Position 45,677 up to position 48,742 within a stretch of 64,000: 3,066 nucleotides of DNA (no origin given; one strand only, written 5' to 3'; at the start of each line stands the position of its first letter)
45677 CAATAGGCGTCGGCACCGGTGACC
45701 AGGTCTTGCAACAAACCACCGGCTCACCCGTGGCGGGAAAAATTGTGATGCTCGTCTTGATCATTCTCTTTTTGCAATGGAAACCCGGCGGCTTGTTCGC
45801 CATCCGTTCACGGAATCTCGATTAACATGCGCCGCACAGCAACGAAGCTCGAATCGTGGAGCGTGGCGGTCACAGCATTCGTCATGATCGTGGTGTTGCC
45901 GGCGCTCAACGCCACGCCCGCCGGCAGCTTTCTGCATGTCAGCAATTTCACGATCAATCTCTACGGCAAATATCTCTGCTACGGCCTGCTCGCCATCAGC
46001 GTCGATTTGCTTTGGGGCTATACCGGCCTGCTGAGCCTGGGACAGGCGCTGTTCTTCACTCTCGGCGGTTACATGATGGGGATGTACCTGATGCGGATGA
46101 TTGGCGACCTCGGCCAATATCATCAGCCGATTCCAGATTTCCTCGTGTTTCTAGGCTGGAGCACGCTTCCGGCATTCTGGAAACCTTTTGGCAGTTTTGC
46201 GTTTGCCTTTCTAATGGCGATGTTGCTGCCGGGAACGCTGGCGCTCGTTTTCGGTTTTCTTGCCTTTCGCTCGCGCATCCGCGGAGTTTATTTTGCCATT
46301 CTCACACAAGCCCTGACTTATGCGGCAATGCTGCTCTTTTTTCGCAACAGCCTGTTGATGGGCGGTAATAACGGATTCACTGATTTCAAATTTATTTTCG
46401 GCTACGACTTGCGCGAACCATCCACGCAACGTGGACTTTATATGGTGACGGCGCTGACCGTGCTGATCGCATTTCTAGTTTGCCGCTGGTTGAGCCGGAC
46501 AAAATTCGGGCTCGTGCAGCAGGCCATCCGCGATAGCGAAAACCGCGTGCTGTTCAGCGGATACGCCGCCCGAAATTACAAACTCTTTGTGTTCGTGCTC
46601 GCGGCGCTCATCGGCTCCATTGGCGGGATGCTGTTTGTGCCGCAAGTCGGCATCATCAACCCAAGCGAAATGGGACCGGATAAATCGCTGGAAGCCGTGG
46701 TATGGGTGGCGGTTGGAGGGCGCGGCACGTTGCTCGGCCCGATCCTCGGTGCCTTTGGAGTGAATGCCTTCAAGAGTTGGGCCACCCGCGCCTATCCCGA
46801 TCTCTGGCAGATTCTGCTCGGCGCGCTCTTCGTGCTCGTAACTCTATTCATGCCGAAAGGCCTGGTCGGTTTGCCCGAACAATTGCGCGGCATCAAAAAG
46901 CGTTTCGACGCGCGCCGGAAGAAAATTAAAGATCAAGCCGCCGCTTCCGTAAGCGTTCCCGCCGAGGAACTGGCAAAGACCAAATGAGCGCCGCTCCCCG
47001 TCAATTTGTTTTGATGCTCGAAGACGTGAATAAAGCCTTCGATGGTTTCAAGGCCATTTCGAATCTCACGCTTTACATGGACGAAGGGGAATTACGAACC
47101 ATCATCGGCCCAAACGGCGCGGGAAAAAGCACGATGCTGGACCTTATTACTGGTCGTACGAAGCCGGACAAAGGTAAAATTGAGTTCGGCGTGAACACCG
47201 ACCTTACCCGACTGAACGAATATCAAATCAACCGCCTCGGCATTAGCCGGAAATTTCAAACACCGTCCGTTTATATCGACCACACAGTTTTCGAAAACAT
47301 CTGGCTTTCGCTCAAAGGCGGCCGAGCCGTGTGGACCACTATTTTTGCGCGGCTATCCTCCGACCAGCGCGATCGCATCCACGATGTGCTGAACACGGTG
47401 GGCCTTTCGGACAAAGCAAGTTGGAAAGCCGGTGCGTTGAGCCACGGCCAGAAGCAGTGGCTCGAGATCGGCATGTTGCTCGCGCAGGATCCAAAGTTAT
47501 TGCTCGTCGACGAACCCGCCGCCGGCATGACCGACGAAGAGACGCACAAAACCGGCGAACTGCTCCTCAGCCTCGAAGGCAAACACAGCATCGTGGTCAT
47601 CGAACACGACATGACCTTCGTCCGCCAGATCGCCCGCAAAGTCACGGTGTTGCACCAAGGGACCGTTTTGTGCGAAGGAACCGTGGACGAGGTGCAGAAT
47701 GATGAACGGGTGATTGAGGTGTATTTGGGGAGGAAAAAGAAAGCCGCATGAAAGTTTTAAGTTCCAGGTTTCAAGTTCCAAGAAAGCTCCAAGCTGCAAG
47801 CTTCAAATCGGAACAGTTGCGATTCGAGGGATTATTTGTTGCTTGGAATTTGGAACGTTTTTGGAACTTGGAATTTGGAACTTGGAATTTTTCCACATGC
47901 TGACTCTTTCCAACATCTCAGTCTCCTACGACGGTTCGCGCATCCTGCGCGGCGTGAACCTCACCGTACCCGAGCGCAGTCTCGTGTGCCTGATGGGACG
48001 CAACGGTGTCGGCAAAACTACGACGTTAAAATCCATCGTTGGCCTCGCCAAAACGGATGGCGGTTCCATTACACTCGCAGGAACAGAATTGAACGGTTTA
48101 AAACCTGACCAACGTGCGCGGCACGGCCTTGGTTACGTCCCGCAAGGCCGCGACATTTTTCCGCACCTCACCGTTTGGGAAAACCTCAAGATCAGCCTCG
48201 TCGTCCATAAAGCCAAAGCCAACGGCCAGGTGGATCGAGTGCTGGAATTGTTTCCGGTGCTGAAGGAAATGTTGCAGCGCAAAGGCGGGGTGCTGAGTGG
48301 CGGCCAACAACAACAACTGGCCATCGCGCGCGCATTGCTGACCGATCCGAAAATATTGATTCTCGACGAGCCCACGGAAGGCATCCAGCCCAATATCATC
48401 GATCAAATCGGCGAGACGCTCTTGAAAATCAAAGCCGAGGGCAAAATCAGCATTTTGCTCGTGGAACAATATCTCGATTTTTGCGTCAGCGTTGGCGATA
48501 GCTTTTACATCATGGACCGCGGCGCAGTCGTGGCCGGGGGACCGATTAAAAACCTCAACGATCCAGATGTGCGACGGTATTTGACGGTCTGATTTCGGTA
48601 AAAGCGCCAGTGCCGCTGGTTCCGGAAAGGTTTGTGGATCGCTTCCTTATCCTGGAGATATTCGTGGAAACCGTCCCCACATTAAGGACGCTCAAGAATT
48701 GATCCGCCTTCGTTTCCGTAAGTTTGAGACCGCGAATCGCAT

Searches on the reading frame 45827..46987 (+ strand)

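Call 39: search_protein_families(library=pfam, max_evalue=1, proteins=[window:45827-46987:+])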
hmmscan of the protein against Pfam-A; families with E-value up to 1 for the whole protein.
window:45827-46987:+ (386 aa): 1 family
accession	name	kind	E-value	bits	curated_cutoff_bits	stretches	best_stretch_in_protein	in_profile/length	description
PF02653.21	BPD_transp_2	-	6.1e-39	134.2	26.8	1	44-338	4-268/269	Branched-chain amino acid transport system / permease component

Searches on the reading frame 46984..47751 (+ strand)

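Call 70: search_protein_families(library=pfam, max_evalue=0.00001, proteins=[window:46984-47751:+])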
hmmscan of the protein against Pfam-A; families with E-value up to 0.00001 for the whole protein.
window:46984-47751:+ (255 aa): 4 families
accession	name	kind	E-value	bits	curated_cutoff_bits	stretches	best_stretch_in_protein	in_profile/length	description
PF00005.33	ABC_tran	-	3.3e-30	105.9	25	1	26-179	2-136/137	ABC transporter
PF12399.14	BCA_ABC_TP_C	-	6e-10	39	25.5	1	228-250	2-24/27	Branched-chain amino acid ATP-binding cassette transporter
PF02463.25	SMC_N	-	3.6e-07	30.3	40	0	20-224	8-213/220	RecF/RecN/SMC N terminal domain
PF13304.12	AAA_21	-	4e-07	30.8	27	0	40-55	4-19/304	AAA domain, putative AbiEii toxin, Type IV TA system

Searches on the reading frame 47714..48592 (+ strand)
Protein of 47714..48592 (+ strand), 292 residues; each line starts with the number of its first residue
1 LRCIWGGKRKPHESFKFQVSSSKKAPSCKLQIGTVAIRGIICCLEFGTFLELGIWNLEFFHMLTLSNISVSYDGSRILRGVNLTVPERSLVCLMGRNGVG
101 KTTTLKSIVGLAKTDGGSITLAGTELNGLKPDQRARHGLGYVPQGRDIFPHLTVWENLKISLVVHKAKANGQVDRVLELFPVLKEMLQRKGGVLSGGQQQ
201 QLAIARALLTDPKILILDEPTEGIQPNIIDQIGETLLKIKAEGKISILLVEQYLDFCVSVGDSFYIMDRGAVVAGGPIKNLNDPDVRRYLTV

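Call 70: search_protein_families(library=pfam, max_evalue=0.00001, proteins=[window:47714-48592:+])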
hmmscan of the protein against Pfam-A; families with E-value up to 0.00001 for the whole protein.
window:47714-48592:+ (292 aa): 2 families
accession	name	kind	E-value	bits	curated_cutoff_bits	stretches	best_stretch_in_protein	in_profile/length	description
PF00005.33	ABC_tran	-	1.3e-34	120.2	25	1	78-221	1-136/137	ABC transporter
PF13304.12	AAA_21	-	3.5e-10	40.9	27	0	194-249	238-295/304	AAA domain, putative AbiEii toxin, Type IV TA system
